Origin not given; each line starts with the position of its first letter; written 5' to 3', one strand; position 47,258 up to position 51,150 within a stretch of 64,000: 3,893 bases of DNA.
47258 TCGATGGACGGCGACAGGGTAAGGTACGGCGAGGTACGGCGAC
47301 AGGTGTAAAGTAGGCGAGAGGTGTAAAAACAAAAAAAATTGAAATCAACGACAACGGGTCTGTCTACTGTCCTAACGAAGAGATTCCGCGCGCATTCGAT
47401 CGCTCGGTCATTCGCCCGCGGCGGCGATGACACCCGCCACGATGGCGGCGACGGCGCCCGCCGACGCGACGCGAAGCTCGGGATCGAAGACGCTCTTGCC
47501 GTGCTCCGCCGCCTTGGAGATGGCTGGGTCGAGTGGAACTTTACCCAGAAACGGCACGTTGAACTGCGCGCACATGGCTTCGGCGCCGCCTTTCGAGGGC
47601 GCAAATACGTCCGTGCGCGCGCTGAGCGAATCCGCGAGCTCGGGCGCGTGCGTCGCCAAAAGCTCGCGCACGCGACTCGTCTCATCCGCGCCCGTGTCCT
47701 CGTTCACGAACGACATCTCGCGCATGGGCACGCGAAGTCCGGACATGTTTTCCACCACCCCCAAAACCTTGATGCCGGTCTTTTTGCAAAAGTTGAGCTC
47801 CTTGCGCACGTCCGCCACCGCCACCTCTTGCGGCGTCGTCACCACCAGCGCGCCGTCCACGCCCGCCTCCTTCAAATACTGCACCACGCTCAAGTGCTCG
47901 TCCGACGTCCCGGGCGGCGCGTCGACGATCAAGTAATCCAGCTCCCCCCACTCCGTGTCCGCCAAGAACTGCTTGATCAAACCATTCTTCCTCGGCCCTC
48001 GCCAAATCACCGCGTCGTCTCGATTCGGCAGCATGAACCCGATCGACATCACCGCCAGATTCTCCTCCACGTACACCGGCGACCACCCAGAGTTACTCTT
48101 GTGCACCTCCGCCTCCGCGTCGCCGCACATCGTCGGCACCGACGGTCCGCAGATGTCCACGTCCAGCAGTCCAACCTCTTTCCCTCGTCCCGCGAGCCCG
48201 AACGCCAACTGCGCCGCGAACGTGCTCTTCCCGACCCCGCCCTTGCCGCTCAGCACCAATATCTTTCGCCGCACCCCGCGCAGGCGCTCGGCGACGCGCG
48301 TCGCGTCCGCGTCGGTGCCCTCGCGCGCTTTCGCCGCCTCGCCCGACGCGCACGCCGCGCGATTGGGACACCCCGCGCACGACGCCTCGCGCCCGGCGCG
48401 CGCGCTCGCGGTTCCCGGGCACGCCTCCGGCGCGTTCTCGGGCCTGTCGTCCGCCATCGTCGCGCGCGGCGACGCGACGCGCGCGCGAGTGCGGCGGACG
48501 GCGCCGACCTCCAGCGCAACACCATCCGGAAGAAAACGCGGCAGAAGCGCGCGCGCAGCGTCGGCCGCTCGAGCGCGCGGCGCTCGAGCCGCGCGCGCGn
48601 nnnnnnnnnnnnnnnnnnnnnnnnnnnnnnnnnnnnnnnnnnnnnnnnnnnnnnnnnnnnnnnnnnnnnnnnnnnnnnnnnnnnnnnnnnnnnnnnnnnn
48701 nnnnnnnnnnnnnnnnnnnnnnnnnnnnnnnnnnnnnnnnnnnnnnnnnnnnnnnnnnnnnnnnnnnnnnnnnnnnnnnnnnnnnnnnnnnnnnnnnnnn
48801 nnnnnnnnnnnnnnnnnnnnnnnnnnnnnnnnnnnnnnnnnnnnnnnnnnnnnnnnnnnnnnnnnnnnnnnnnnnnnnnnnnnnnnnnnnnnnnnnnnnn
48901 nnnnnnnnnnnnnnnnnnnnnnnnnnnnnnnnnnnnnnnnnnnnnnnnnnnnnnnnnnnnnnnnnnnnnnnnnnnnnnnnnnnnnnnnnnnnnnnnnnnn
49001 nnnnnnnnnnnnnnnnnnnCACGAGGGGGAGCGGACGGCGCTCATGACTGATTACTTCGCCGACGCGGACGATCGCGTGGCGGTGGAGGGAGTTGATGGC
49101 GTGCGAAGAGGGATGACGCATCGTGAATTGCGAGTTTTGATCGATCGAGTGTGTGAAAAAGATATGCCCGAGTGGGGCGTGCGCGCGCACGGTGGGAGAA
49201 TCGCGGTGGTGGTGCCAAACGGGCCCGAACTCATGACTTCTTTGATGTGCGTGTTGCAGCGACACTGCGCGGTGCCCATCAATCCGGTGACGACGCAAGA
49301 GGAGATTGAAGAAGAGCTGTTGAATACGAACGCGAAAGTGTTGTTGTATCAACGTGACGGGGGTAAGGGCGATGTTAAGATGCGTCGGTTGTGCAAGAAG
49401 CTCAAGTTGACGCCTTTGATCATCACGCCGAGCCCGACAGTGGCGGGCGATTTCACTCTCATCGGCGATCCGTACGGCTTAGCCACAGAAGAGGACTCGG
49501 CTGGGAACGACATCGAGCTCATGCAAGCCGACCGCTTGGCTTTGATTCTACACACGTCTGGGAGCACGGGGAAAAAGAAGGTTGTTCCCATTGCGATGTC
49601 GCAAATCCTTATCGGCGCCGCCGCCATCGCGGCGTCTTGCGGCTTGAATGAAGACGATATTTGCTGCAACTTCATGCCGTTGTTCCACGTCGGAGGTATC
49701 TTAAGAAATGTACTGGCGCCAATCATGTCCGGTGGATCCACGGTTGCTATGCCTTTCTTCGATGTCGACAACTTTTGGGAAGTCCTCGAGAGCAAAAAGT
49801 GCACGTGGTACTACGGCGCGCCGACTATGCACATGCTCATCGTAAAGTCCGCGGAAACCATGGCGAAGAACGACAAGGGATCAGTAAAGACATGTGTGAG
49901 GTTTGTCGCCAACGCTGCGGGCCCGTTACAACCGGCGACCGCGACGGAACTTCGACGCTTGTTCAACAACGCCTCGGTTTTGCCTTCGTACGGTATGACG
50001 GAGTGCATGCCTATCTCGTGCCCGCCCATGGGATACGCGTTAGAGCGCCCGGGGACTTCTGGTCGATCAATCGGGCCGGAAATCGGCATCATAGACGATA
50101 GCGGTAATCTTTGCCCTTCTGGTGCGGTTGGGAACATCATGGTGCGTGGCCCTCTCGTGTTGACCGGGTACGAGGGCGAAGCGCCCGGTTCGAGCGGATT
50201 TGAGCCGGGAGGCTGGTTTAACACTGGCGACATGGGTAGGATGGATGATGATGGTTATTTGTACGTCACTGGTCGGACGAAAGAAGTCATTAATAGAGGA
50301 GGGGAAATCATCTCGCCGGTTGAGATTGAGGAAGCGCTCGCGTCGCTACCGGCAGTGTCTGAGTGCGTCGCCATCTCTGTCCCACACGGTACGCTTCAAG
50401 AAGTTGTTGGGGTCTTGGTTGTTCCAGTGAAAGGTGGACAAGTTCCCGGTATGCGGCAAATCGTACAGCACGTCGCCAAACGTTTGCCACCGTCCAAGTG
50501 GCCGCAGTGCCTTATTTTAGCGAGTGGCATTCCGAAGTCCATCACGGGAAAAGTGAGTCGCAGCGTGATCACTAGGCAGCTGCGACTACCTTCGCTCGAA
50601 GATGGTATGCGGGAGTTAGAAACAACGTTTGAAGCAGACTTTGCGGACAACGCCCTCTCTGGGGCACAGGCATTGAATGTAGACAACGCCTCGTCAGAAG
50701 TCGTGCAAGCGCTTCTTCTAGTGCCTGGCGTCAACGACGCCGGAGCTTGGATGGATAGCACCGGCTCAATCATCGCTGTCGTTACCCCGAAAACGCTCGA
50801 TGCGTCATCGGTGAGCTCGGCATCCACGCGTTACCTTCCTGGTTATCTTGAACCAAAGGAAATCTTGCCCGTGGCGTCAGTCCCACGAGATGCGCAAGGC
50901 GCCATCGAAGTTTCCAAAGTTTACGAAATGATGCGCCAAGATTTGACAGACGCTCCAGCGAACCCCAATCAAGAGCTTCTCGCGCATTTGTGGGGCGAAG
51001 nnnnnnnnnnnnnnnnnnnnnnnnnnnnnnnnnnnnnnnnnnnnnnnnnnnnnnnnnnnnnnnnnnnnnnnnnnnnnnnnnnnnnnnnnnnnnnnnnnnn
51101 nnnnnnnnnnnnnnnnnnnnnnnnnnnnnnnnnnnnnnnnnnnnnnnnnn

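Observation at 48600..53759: Pls-type membrane NRPS: adenylation-thiolation didomain fused to six TM helices and three tandem hexapeptide-repeat domains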

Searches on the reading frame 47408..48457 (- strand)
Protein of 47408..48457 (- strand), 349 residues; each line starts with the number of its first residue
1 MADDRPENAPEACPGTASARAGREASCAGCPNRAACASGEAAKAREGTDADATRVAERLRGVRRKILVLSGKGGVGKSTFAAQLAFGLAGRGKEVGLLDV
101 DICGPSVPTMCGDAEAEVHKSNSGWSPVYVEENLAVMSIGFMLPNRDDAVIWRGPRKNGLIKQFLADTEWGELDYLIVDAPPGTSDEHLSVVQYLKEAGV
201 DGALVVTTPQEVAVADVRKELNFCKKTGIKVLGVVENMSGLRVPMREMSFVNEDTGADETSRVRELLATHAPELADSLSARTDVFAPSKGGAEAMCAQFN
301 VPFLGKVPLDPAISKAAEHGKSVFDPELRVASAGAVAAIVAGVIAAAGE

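Call 79: search_protein_families(library=pfam, proteins=[window:47408-48457:-], max_evalue=0.001)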
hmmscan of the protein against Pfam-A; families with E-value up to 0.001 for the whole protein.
window:47408-48457:- (349 aa): 10 families
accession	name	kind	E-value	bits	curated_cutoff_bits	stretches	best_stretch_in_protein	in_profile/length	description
PF10609.15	ParA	-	1.9e-88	296.5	27.1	2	62-246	2-182/246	NUBPL iron-transfer P-loop NTPase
PF01656.29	CbiA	-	4.8e-13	49.6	25.4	1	66-323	1-125/125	CobQ/CobB/MinD/ParA nucleotide binding domain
PF13614.12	AAA_31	-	7.3e-08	33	27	1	64-184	2-129/177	AAA domain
PF25199.1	nSTAND_NTPase5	-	3.2e-06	27.5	34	0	54-100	31-78/145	Novel STAND NTPase 5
PF02374.21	ArsA_ATPase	-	3.2e-06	27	24.3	1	65-101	2-38/305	Anion-transporting ATPase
PF09140.17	MipZ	-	0.00013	21.9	20.7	1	66-114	3-51/262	ATPase MipZ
PF13481.12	AAA_25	-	0.00015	21.9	27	1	56-95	23-63/195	AAA domain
PF00142.24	Fer4_NifH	-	0.00041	20.4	25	0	67-100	3-36/271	4Fe-4S iron sulfur cluster binding proteins, NifH/frxC family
PF03308.22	MeaB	-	0.0006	19.3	23.1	1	63-105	32-71/273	Methylmalonyl Co-A mutase-associated GTPase MeaB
PF20720.3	nSTAND3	-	0.00092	19.4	27.2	0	64-95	17-48/155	Novel STAND NTPase 3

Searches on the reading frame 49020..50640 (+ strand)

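Call 32: search_solved_structures(query=window:49020-50640:+, max_evalue=1e-40, show_alignments=3)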
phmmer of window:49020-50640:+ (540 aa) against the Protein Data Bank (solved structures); distinct sequences matched with E-value up to 1e-40: 5.
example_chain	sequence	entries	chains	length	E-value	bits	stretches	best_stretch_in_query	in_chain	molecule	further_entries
5ie0_A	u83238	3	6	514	2.5e-69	237.8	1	26-519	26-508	Oxalate--CoA ligase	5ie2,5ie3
6qjz_A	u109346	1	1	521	2.2e-65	224.8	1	31-518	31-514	oxalyl CoA-synthetase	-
8aff_A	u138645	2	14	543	3e-55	191.4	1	171-520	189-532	Oxalate--CoA ligase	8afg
8weu_A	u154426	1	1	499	6.6e-43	150.6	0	33-522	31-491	Fatty-acyl-CoA synthase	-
8wev_A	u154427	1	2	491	1.6e-42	149.4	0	142-520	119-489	Feruloyl-CoA Synthetase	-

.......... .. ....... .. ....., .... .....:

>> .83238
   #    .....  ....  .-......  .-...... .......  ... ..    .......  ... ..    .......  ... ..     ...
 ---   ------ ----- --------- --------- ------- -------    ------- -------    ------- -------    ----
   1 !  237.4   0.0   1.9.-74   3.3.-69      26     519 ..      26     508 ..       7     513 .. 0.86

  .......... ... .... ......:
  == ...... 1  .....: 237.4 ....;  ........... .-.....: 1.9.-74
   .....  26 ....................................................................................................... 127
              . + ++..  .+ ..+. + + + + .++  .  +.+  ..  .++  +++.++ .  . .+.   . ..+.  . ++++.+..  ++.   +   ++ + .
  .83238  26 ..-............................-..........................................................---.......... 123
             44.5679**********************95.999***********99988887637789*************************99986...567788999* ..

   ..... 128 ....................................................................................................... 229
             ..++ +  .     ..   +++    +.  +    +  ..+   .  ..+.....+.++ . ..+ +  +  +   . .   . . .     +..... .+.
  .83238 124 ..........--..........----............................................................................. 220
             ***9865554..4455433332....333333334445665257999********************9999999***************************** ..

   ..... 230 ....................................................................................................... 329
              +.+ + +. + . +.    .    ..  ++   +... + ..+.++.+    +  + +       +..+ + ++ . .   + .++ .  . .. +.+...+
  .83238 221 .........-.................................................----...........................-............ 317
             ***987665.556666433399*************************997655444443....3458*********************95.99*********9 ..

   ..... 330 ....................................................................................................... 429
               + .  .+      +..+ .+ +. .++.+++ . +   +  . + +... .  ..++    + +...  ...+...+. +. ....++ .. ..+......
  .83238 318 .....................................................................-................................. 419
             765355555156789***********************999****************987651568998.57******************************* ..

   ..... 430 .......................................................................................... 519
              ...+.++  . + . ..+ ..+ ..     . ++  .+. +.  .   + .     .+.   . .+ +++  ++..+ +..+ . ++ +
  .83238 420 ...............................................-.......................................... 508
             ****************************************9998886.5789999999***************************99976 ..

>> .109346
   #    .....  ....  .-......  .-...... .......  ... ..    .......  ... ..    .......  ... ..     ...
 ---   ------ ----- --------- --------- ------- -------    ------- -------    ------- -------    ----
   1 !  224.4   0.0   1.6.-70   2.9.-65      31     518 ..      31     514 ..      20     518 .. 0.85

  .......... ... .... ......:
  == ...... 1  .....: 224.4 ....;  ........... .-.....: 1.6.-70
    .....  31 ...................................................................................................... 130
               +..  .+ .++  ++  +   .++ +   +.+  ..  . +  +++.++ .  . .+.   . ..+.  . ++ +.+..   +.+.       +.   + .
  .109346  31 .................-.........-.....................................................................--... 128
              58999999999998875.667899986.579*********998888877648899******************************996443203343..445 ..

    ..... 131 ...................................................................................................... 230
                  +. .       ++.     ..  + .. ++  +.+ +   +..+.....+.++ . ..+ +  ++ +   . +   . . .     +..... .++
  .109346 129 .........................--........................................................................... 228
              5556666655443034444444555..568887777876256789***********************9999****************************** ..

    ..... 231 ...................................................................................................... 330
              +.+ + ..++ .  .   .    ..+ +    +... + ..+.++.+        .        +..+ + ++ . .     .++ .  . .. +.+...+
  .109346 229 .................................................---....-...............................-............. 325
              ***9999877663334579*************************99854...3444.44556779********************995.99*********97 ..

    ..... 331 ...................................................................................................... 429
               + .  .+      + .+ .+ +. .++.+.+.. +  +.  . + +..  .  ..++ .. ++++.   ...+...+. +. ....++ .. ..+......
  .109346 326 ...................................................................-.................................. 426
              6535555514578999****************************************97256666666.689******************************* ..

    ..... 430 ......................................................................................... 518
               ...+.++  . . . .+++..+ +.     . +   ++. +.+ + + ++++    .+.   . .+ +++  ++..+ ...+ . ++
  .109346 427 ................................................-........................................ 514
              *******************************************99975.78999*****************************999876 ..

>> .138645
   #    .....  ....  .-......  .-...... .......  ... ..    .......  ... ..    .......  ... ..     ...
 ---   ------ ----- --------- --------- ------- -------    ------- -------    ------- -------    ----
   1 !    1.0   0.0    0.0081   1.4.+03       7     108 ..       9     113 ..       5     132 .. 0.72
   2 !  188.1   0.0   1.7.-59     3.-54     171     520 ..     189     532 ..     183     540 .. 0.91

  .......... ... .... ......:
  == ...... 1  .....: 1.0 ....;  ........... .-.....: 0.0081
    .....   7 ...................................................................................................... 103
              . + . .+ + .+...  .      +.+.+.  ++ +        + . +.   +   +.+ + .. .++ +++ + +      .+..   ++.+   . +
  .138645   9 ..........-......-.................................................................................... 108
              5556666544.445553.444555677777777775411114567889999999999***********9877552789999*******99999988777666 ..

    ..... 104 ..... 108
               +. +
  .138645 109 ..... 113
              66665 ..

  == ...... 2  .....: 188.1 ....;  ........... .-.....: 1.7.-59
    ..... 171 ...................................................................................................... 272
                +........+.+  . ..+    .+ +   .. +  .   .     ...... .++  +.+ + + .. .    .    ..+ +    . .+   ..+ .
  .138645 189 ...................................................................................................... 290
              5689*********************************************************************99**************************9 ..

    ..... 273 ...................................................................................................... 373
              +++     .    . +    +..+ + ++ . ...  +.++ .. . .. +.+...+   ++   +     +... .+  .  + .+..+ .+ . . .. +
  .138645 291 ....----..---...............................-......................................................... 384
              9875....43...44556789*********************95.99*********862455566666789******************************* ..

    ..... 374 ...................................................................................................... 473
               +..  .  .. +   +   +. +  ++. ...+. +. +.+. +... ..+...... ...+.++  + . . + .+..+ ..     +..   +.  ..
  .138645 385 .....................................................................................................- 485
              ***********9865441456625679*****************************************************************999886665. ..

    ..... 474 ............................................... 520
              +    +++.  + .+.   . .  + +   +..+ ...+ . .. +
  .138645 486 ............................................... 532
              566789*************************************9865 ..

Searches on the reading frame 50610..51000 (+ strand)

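Call 34: search_protein_families(library=pfam, proteins=[window:50610-51000:+], max_evalue=10)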
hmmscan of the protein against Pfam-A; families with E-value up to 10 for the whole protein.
window:50610-51000:+ (130 aa): 1 family
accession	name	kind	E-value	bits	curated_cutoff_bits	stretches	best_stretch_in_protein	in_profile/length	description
PF13193.12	AMP-binding_C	-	0.14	13.5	24.5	1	33-97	4-75/76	AMP-binding enzyme C-terminal domain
